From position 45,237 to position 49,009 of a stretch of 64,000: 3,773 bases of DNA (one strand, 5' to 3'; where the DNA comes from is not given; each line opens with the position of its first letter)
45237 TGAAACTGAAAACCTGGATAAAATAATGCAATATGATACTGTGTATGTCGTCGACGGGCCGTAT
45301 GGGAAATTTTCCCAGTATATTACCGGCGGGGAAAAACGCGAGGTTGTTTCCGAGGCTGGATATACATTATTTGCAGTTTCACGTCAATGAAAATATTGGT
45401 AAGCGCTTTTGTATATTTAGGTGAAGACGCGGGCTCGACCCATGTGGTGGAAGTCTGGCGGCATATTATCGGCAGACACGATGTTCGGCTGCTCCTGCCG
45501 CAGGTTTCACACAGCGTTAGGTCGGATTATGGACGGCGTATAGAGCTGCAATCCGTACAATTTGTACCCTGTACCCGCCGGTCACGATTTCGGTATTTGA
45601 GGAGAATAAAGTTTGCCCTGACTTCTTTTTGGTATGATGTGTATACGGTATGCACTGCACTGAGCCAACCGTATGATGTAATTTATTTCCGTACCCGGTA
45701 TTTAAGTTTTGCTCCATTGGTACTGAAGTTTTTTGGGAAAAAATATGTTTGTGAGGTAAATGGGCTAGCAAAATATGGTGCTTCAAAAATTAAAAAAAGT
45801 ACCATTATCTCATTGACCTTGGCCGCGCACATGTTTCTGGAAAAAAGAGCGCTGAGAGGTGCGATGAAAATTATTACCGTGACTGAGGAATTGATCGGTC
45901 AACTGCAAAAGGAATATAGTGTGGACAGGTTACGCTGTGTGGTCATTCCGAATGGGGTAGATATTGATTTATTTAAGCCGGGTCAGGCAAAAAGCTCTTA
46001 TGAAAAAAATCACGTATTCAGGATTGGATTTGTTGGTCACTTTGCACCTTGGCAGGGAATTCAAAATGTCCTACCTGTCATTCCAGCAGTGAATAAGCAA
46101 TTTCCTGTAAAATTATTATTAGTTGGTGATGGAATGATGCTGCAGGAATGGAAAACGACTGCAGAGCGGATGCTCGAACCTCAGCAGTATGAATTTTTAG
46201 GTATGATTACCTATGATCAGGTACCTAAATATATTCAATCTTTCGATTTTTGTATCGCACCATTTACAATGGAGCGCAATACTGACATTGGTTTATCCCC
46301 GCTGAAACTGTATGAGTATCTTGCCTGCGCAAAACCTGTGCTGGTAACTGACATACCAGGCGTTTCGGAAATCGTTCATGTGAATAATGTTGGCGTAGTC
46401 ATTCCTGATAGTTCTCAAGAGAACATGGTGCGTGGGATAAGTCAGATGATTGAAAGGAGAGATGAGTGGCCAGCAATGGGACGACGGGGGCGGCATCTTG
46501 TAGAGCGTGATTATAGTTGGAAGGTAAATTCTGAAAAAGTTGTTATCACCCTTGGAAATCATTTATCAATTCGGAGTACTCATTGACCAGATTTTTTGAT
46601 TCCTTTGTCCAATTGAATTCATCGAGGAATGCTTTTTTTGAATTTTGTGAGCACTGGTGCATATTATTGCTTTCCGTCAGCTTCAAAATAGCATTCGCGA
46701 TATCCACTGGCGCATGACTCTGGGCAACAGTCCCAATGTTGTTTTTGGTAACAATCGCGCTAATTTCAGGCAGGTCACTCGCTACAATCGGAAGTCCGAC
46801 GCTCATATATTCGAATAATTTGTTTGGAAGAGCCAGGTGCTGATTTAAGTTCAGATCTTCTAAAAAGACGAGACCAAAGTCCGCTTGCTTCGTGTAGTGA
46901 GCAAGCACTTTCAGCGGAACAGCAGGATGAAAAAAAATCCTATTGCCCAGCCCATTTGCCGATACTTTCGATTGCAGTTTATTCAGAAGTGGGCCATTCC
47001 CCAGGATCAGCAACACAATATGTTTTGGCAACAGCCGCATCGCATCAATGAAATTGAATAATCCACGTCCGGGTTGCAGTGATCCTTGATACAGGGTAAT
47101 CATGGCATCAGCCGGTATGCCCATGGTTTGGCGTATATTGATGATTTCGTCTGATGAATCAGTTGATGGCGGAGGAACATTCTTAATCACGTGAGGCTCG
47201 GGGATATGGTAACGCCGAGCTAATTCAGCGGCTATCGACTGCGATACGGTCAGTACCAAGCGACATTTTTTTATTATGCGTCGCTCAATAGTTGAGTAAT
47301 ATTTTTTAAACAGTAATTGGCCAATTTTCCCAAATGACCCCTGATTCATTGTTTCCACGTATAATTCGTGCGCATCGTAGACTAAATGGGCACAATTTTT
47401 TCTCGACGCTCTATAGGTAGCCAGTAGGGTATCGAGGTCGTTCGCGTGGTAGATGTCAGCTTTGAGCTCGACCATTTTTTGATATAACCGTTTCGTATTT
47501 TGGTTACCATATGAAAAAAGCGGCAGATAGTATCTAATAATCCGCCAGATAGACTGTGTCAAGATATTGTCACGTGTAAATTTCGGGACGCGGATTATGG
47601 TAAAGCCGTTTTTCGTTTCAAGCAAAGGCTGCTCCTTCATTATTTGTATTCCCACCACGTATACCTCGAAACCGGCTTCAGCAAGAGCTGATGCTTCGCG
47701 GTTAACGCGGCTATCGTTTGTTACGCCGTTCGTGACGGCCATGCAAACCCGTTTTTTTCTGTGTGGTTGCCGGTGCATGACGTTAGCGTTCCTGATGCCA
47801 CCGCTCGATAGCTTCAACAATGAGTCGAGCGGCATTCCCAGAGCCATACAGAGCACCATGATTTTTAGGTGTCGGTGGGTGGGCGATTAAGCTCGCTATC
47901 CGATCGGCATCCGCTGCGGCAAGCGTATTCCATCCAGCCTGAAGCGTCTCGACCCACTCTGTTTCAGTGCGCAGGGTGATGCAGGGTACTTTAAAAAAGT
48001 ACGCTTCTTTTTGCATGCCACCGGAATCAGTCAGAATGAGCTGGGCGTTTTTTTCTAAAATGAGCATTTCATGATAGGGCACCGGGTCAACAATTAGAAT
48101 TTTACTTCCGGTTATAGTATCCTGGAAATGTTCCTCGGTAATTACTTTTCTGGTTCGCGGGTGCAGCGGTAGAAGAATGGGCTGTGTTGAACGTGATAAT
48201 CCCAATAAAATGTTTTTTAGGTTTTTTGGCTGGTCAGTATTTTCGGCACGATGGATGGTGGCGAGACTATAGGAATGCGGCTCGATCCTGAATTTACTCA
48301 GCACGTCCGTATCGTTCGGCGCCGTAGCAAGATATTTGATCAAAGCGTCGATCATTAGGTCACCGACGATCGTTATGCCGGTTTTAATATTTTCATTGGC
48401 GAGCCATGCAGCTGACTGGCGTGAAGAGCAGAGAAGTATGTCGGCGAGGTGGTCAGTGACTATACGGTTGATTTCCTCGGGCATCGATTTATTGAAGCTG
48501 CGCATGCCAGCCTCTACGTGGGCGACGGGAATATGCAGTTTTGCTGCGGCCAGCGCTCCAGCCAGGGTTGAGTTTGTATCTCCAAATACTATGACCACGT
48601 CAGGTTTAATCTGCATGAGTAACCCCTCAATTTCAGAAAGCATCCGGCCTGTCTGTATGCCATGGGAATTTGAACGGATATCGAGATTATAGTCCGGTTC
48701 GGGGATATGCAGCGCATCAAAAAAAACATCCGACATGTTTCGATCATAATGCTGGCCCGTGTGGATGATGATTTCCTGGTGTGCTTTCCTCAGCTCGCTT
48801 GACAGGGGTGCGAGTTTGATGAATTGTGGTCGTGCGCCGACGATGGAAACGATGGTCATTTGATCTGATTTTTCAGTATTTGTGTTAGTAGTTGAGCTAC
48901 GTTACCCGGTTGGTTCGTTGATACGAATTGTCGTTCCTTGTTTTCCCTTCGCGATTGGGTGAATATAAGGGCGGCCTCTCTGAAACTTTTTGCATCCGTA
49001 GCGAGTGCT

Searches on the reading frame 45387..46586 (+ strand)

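Call 5: search_protein_families(library=ncbifam, proteins=[window:45387-46586:+], max_evalue=0.00001)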
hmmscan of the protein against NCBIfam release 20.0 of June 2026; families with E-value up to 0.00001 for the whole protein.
window:45387-46586:+ (399 aa): 21 families
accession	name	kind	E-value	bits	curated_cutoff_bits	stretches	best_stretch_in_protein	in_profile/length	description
TIGR04063.1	stp3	hypoth_equivalog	2.4e-32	112.3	442.05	1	147-383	146-386/397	TIGR04063 family PEP-CTERM/XrtA system glycosyltransferase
TIGR03088.1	stp2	hypoth_equivalog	1.5e-18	67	409.05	1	161-382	139-363/374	TIGR03088 family PEP-CTERM/XrtA system glycosyltransferase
NF041876.1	EPS_EpsE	equivalog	9.8e-18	64.6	400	1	156-383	159-387/389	exopolysaccharide biosynthesis GT4 family glycosyltransferase EpsE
NF047676.1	TeichurnBiosyTuaH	equivalog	3.2e-16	59.2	550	1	151-376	151-373/384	teichuronic acid biosynthesis protein TuaH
TIGR03999.1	thiol_BshA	equivalog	2.2e-14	53.2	273.7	1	162-378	148-359/375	N-acetyl-alpha-D-glucosaminyl L-malate synthase BshA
TIGR03087.1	stp1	hypoth_equivalog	1.3e-13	50.9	316.65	1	160-386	174-391/397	TIGR03087 family PEP-CTERM/XrtA system glycosyltransferase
NF007640.0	PRK10307.1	subfamily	4.5e-13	48.9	276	1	149-378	162-393/411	WcaI family glycosyltransferase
TIGR02149.1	glgA_Coryne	subfamily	8.9e-13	48.1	302.4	1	74-385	64-383/391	glycogen synthase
NF038229.1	Glyco4_Geo_Pelo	equivalog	1.9e-12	46.9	400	1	153-382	104-326/338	GPMC system family 4 glycosyltransferase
NF038298.1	EPS_HpsO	equivalog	6.8e-12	44.8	575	1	184-379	170-374/388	hormogonium polysaccharide biosynthesis glycosyltransferase HpsO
NF047684.1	TeichurnBiosyTuaC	equivalog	3.2e-11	42.8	550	1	153-385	159-382/391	teichuronic acid biosynthesis protein TuaC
NF053787.1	GlcN_PG_synth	equivalog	6e-10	38.5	480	1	184-385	166-352/361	N-acetylglucosaminyl phosphatidylglycerol synthase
NF041879.1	EPS_EpsH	equivalog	6.7e-10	38.3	800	1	153-386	184-410/431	exopolysaccharide biosynthesis glycosyltransferase EpsH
TIGR02472.1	sucr_P_syn_N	equivalog_domain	2.3e-09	36.6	576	0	306-384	355-433/439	sucrose-phosphate synthase, putative, glycosyltransferase domain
TIGR04047.1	MSMEG_0565_glyc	hypoth_equivalog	2.4e-09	36.8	259.85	1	150-382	130-364/373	MSMEG_0565 family glycosyltransferase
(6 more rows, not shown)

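Call 6: search_protein_families(library=pfam, proteins=[window:45387-46586:+], max_evalue=0.00001)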
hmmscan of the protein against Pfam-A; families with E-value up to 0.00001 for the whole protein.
window:45387-46586:+ (399 aa): 5 families
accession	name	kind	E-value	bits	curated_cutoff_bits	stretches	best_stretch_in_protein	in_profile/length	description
PF13692.12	Glyco_trans_1_4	-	6.3e-22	78.8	27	1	212-356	3-141/142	Glycosyl transferases group 1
PF00534.26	Glycos_transf_1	-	6.9e-20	71.7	26.4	1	211-369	16-170/172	Glycosyl transferases group 1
PF13439.12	Glyco_transf_4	-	4.5e-12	46.8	28.5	1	17-194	5-169/170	Glycosyltransferase Family 4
PF13524.12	Glyco_trans_1_2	-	1.3e-09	38.6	25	1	241-381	15-138/144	Glycosyl transferase-like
PF13579.12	Glyco_trans_4_4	-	7.3e-08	33.3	29.7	1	18-190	5-158/158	Glycosyl transferase 4-like domain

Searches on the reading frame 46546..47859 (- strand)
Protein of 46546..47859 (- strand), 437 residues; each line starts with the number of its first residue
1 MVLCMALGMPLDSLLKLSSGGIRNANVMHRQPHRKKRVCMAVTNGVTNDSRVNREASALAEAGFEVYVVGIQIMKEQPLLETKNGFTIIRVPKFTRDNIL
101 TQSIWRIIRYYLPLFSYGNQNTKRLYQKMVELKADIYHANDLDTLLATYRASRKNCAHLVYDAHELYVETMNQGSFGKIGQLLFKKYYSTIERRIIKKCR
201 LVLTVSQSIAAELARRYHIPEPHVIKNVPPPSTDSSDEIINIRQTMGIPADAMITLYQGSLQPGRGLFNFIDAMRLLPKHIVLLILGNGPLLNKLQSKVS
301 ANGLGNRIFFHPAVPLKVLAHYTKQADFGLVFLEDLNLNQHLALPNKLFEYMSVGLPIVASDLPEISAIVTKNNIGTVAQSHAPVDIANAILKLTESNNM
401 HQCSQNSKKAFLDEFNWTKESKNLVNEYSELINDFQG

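Call 5: search_protein_families(library=ncbifam, proteins=[window:46546-47859:-], max_evalue=0.00001)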
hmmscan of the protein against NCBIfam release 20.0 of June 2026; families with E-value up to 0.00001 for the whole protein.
window:46546-47859:- (437 aa): 18 families
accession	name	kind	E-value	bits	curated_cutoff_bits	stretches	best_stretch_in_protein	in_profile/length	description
TIGR04063.1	stp3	hypoth_equivalog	1.3e-17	63.8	442.05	1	74-432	43-396/397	TIGR04063 family PEP-CTERM/XrtA system glycosyltransferase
NF007640.0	PRK10307.1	subfamily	3.3e-15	55.9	276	1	183-409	156-384/411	WcaI family glycosyltransferase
NF053787.1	GlcN_PG_synth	equivalog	2e-12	46.7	480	1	124-432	73-360/361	N-acetylglucosaminyl phosphatidylglycerol synthase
NF047684.1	TeichurnBiosyTuaC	equivalog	7.8e-12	44.8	550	1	238-432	205-390/391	teichuronic acid biosynthesis protein TuaC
TIGR04157.1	glyco_rSAM_CFB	subfamily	2.4e-10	40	400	1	191-425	162-403/406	TIGR04157 family glycosyltransferase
TIGR04007.1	wcaI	equivalog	7.1e-10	38.1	800.45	1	185-362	160-339/407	colanic acid biosynthesis glycosyltransferase WcaI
NF047676.1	TeichurnBiosyTuaH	equivalog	1.9e-09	36.9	550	1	93-421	58-377/384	teichuronic acid biosynthesis protein TuaH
NF038229.1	Glyco4_Geo_Pelo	equivalog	4.3e-09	35.8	400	1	193-432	104-337/338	GPMC system family 4 glycosyltransferase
NF038298.1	EPS_HpsO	equivalog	1.1e-08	34.3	575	1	240-430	189-386/388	hormogonium polysaccharide biosynthesis glycosyltransferase HpsO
TIGR03999.1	thiol_BshA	equivalog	1.2e-08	34.4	273.7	1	179-431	125-373/375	N-acetyl-alpha-D-glucosaminyl L-malate synthase BshA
TIGR04047.1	MSMEG_0565_glyc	hypoth_equivalog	1.7e-08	34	259.85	0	349-429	294-372/373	MSMEG_0565 family glycosyltransferase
TIGR03449.1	mycothiol_MshA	equivalog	3.6e-08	32.7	462.5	1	192-432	158-404/406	D-inositol-3-phosphate glycosyltransferase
TIGR03088.1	stp2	hypoth_equivalog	4e-08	32.7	409.05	1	253-431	195-369/374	TIGR03088 family PEP-CTERM/XrtA system glycosyltransferase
NF038295.1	EPS_HpsP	equivalog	2.6e-07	30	550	1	184-432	140-388/388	hormogonium polysaccharide biosynthesis glycosyltransferase HpsP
NF041876.1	EPS_EpsE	equivalog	3.2e-07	29.9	400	1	258-422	220-387/389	exopolysaccharide biosynthesis GT4 family glycosyltransferase EpsE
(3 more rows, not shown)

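Call 6: search_protein_families(library=pfam, proteins=[window:46546-47859:-], max_evalue=0.00001)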
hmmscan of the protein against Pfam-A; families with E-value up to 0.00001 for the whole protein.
window:46546-47859:- (437 aa): 4 families
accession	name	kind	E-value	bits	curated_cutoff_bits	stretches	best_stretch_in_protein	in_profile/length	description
PF00534.26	Glycos_transf_1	-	1.6e-18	67.3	26.4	1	241-409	4-171/172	Glycosyl transferases group 1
PF13692.12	Glyco_trans_1_4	-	7.8e-17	62.3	27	1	256-396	5-141/142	Glycosyl transferases group 1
PF13439.12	Glyco_transf_4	-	1.5e-15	58.1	28.5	1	55-227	11-164/170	Glycosyltransferase Family 4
PF13579.12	Glyco_trans_4_4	-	1.4e-07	32.4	29.7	1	51-224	6-154/158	Glycosyl transferase 4-like domain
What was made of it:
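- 46546..47859 (-): GT4 glycosyltransferase; last gene of the operon. Glycos_transf_1 and Glyco_transf_4 (call 6)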

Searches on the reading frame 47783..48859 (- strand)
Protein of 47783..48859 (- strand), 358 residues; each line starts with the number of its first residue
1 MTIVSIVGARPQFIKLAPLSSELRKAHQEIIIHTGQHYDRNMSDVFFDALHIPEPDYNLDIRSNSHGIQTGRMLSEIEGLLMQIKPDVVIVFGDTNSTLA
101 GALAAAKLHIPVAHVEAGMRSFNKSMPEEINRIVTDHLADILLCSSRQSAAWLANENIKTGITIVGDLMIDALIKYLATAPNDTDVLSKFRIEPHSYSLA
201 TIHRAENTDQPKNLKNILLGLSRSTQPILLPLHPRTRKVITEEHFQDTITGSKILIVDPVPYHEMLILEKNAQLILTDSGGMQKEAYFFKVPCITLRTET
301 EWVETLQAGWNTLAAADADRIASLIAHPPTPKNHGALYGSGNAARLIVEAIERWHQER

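Call 5: search_protein_families(library=ncbifam, proteins=[window:47783-48859:-], max_evalue=0.00001)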
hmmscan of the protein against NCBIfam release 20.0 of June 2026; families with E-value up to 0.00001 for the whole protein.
window:47783-48859:- (358 aa): 2 families
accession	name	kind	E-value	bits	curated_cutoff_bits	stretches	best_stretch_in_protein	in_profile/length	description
TIGR00236.1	wecB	equivalog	8.6e-93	311.4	210.15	1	1-353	1-364/366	non-hydrolyzing UDP-N-acetylglucosamine 2-epimerase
TIGR03568.1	NeuC_NnaA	equivalog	3.2e-17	62.5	235.9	1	3-295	3-305/365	UDP-N-acetylglucosamine 2-epimerase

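Call 6: search_protein_families(library=pfam, proteins=[window:47783-48859:-], max_evalue=0.00001)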
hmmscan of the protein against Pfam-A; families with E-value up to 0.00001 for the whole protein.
window:47783-48859:- (358 aa): 1 family
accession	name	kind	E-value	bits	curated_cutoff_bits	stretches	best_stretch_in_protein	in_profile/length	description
PF02350.25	Epimerase_2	-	2.2e-100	336.3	30.6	1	26-352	6-347/347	UDP-N-acetylglucosamine 2-epimerase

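Call 73: search_solved_structures(query=window:47783-48859:-, max_evalue=1e-30)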
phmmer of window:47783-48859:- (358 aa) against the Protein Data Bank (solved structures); distinct sequences matched with E-value up to 1e-30: 24.
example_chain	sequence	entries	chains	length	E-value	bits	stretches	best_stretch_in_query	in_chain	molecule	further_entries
8sxv_A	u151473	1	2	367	1.3e-109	369.8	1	2-349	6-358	UDP-2,3-diacetamido-2,3-dideoxy-glucuronic acid-2-epimerase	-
8sxy_A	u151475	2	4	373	1.4e-109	369.7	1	2-349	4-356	UDP-2,3-diacetamido-2,3-dideoxy-glucuronic acid-2-epimerase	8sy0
8sxw_A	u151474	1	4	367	6.5e-109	367.5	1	2-349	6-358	UDP-2,3-diacetamido-2,3-dideoxy-glucuronic acid-2-epimerase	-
8sy9_A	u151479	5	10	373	6.8e-109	367.4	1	2-349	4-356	UDP-2,3-diacetamido-2,3-dideoxy-glucuronic acid-2-epimerase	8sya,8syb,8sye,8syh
8syd_A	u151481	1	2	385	7.8e-109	367.2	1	2-349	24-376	UDP-2,3-diacetamido-2,3-dideoxy-glucuronic acid-2-epimerase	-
4neq_A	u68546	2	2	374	1.8e-88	300.2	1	4-349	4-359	UDP-N-acetylglucosamine 2-epimerase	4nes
7ya2_A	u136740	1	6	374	1.6e-55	191.9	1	3-310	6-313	Capsular polysaccharide synthesis enzyme CapG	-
4hwg_A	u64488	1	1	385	1.8e-53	185.2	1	3-325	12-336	UDP-N-acetylglucosamine 2-epimerase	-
4fkz_A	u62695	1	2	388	4.2e-42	147.8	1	3-351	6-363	UDP-N-acetylglucosamine 2-epimerase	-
1o6c_A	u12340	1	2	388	4.2e-42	147.8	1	3-351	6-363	UDP-N-acetylglucosamine 2-epimerase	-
9cm8_A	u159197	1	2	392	1.8e-40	142.5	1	3-351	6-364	UDP-N-acetylglucosamine 2-epimerase (non-hydrolyzing)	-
5enz_A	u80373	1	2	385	2.7e-40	141.9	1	3-311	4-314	UDP-GlcNAc 2-epimerase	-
8ahe_A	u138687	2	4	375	8.6e-40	140.2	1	3-353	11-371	UDP-N-acetylglucosamine 2-epimerase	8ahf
3beo_A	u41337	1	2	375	8.6e-40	140.2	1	3-353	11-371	UDP-N-acetylglucosamine 2-epimerase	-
7vza_A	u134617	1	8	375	2.3e-39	138.8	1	6-354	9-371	Putative UDP-N-acetylglucosamine 2-epimerase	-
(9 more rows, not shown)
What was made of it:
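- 47783..48859 (-): WbpI-like UDP-2,3-diacetamido-2,3-dideoxy-glucuronic acid 2-epimerase. PDB 8sxv, 369.8 bits, against 130.7 bits for E. coli WecB (call 73)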
